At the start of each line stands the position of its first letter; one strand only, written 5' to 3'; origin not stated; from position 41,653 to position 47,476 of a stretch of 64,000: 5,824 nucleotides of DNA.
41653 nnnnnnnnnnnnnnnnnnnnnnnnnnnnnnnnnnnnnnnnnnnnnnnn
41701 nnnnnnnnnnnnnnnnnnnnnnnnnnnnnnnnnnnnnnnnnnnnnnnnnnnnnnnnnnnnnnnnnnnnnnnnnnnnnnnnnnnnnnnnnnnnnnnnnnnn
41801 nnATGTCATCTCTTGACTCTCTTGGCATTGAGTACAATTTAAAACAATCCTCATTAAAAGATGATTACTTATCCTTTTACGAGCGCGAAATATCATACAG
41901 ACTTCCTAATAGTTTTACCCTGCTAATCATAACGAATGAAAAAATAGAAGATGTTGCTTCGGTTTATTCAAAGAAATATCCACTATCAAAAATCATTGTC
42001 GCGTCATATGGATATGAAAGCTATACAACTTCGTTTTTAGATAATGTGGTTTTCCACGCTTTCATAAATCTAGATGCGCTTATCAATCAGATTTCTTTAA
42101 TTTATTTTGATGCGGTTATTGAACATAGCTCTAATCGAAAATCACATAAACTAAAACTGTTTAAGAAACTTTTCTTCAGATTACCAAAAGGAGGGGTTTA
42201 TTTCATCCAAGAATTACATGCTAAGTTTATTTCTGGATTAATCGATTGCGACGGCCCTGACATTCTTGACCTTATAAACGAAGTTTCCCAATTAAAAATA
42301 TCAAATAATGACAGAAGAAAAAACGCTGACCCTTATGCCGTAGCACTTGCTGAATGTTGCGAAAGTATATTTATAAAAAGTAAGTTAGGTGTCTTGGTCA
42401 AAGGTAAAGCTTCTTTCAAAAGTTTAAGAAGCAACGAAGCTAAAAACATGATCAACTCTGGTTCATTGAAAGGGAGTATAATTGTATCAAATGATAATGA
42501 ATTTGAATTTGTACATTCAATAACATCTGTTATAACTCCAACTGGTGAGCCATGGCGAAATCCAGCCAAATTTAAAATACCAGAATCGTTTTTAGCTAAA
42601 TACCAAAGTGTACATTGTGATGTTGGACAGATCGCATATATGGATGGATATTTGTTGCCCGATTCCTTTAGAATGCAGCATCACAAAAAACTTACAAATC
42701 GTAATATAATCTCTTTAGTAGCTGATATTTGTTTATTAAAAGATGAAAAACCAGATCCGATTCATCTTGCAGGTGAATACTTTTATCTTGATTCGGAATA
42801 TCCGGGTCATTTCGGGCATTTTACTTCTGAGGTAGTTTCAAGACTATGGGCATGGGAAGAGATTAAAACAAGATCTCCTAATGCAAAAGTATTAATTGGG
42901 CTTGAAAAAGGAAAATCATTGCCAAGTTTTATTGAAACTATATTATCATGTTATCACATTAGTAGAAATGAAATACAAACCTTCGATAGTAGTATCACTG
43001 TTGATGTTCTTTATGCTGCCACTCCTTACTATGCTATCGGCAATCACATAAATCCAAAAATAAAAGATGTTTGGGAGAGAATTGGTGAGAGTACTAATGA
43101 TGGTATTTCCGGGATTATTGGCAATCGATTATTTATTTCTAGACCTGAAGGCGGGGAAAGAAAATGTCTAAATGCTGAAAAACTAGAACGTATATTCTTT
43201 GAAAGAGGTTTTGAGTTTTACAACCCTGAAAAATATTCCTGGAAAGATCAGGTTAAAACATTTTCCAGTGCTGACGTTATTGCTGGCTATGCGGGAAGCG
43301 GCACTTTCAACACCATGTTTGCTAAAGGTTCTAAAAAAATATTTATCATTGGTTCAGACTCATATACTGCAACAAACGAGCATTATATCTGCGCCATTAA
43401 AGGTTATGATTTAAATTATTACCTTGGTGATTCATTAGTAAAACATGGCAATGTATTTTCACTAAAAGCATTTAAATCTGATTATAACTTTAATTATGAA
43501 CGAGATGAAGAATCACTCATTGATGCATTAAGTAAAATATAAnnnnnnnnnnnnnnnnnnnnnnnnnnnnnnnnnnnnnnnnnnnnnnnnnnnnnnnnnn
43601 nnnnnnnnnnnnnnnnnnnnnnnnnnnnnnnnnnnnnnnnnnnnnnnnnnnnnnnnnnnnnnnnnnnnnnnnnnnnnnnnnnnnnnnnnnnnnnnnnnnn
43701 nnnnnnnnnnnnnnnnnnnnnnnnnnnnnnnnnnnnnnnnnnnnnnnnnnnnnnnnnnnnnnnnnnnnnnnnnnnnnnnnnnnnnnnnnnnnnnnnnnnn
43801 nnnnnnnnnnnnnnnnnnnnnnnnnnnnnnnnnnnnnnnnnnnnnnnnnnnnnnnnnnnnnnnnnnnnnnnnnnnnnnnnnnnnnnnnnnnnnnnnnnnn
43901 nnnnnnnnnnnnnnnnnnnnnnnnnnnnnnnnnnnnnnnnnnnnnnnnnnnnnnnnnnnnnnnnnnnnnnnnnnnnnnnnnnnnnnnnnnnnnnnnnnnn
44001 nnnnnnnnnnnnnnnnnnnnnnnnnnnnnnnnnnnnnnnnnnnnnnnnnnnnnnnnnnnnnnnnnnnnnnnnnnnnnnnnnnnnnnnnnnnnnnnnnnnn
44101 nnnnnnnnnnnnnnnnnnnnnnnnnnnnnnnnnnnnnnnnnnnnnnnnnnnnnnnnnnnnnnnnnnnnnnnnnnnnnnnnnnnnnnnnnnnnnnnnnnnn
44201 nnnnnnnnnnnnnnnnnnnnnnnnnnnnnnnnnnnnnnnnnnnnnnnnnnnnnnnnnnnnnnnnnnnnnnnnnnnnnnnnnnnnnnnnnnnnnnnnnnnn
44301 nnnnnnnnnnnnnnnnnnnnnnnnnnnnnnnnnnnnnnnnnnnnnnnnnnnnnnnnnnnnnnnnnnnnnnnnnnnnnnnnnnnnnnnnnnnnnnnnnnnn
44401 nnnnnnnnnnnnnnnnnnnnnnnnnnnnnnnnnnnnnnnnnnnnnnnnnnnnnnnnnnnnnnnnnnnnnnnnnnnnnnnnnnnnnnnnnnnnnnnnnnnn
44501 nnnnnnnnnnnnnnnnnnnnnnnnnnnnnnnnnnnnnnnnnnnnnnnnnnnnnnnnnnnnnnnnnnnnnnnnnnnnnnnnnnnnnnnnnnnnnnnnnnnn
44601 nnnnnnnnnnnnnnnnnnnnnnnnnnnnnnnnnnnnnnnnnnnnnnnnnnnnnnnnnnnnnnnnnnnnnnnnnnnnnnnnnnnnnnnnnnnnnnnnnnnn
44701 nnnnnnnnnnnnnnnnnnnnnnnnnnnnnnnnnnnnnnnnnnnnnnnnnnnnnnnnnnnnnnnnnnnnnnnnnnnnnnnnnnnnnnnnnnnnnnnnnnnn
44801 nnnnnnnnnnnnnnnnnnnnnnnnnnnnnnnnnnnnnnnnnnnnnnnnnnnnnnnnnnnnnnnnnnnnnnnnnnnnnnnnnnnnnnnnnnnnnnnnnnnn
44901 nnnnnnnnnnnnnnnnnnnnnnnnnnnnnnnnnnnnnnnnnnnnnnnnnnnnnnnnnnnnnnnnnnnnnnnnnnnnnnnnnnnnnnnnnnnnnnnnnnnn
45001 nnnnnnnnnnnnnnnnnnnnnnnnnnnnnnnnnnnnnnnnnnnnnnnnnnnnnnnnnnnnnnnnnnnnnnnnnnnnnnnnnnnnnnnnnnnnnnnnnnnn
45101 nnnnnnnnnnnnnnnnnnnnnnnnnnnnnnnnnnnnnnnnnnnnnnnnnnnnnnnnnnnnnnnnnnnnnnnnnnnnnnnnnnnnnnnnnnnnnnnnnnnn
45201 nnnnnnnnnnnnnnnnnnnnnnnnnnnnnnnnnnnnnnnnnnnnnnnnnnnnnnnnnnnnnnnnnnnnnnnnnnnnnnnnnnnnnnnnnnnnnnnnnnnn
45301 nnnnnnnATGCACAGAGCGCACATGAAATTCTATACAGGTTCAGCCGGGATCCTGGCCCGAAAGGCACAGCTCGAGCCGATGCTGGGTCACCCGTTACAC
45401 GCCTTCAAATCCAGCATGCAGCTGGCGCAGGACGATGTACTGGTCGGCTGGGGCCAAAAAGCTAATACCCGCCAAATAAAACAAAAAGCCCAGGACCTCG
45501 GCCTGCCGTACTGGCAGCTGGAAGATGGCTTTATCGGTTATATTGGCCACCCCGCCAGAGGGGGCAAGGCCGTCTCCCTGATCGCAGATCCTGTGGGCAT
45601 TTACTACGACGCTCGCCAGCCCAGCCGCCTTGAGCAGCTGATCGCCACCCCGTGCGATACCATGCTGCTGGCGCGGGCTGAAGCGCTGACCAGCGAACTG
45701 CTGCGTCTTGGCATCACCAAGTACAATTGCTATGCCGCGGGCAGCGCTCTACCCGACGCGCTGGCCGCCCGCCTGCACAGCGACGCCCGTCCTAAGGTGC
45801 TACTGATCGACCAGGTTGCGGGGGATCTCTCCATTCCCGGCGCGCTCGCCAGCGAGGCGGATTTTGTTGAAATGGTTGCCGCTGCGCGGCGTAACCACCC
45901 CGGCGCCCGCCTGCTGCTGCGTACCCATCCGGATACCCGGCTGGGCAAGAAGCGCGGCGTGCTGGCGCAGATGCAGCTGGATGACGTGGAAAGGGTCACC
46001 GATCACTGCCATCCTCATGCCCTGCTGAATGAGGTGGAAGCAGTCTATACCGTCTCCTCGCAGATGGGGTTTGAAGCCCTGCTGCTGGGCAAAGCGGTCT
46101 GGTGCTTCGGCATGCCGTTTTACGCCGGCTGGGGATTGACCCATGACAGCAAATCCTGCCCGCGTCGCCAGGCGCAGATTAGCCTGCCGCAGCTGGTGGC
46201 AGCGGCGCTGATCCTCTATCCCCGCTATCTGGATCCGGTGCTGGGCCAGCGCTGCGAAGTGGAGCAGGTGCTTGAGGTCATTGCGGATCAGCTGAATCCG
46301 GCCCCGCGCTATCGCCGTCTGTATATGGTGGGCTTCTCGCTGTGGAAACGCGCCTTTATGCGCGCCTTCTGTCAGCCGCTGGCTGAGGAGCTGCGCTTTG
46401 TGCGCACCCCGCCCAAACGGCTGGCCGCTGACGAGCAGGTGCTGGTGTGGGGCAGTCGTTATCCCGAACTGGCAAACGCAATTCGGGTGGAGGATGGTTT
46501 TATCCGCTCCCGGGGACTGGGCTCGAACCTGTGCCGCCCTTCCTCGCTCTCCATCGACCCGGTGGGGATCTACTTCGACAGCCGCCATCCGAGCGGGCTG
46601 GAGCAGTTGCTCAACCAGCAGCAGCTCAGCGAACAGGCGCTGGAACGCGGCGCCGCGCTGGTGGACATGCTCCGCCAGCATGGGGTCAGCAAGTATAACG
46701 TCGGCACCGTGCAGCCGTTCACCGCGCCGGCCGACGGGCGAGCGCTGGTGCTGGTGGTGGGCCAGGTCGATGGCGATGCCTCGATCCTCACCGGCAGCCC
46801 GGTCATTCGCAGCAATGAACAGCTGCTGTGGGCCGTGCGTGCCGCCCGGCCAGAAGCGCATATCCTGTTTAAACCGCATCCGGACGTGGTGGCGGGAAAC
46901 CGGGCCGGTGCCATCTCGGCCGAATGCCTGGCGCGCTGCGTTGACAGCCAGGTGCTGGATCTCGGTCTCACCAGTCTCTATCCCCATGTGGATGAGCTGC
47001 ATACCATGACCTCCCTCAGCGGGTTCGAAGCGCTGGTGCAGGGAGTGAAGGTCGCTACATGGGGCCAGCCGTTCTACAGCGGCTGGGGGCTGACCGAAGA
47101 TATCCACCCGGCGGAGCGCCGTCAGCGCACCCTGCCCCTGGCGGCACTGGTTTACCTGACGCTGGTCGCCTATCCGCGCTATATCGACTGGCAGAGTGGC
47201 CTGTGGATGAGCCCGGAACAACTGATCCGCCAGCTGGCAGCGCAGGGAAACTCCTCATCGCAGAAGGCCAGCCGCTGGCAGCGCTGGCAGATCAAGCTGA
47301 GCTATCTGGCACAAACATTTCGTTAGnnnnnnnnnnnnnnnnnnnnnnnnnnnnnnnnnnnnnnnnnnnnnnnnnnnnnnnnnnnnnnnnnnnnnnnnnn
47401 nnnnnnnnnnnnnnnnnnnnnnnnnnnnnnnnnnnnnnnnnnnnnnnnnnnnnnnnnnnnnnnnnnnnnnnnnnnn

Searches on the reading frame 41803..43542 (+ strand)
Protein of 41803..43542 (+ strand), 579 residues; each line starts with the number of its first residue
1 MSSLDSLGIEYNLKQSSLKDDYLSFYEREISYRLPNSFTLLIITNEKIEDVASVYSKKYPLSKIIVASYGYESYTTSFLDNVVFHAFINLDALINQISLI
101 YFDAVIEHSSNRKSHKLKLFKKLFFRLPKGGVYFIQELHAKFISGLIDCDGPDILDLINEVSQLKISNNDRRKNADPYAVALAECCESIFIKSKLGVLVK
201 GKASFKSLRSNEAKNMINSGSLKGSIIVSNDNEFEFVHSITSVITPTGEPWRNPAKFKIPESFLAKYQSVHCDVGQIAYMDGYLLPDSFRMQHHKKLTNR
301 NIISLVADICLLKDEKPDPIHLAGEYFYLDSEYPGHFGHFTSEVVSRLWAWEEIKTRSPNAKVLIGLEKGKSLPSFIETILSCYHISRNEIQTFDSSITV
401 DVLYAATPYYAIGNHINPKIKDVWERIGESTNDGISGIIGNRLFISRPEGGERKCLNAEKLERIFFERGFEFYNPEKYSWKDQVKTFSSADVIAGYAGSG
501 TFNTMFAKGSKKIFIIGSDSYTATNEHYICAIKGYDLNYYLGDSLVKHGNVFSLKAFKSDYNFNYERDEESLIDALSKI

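Call 5: search_protein_families(library=pfam, proteins=[window:41803-43542:+], max_evalue=0.001)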
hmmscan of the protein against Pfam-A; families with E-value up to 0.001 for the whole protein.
window:41803-43542:+ (579 aa): 1 family
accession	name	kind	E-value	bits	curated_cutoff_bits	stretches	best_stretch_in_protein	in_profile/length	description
PF04577.19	Glyco_transf_61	-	1.7e-19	70.9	27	1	337-509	1-132/137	Glycosyltransferase 61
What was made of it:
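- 41803..43542 (+): GT61-family glycosyltransferase (579 aa), third gene of region 2. Pfam PF04577 (call 5).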

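Call 40: search_protein_families(library=ncbifam, proteins=[window:41803-43542:+], max_evalue=0.001)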
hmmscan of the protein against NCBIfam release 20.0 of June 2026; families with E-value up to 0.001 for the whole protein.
window:41803-43542:+ (579 aa): 0 families

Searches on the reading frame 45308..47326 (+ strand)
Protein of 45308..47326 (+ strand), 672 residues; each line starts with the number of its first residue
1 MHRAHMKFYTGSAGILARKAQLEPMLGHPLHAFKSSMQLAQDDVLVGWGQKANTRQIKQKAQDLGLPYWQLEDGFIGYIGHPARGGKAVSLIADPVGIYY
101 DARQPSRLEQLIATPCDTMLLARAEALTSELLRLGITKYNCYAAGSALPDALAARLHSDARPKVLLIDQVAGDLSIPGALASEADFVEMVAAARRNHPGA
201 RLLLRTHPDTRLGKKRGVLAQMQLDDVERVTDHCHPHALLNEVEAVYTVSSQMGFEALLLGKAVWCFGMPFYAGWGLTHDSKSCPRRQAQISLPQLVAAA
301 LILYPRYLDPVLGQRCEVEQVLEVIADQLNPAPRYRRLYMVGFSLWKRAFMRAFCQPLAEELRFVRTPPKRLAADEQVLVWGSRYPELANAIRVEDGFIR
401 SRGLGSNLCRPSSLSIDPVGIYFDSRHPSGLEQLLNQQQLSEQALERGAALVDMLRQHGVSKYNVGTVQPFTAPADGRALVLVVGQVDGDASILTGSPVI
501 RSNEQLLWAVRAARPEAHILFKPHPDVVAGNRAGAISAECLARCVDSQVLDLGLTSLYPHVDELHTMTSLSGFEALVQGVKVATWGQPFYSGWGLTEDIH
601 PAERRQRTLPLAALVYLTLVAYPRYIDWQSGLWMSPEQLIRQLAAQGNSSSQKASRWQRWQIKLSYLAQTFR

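Call 6: search_protein_families(library=pfam, proteins=[window:45308-47326:+], max_evalue=0.001)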
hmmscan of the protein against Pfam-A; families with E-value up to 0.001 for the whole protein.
window:45308-47326:+ (672 aa): 1 family
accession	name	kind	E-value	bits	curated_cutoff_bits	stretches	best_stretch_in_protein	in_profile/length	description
PF05159.20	Capsule_synth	-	1.2e-72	245.5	20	4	150-307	134-310/310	Capsule polysaccharide biosynthesis protein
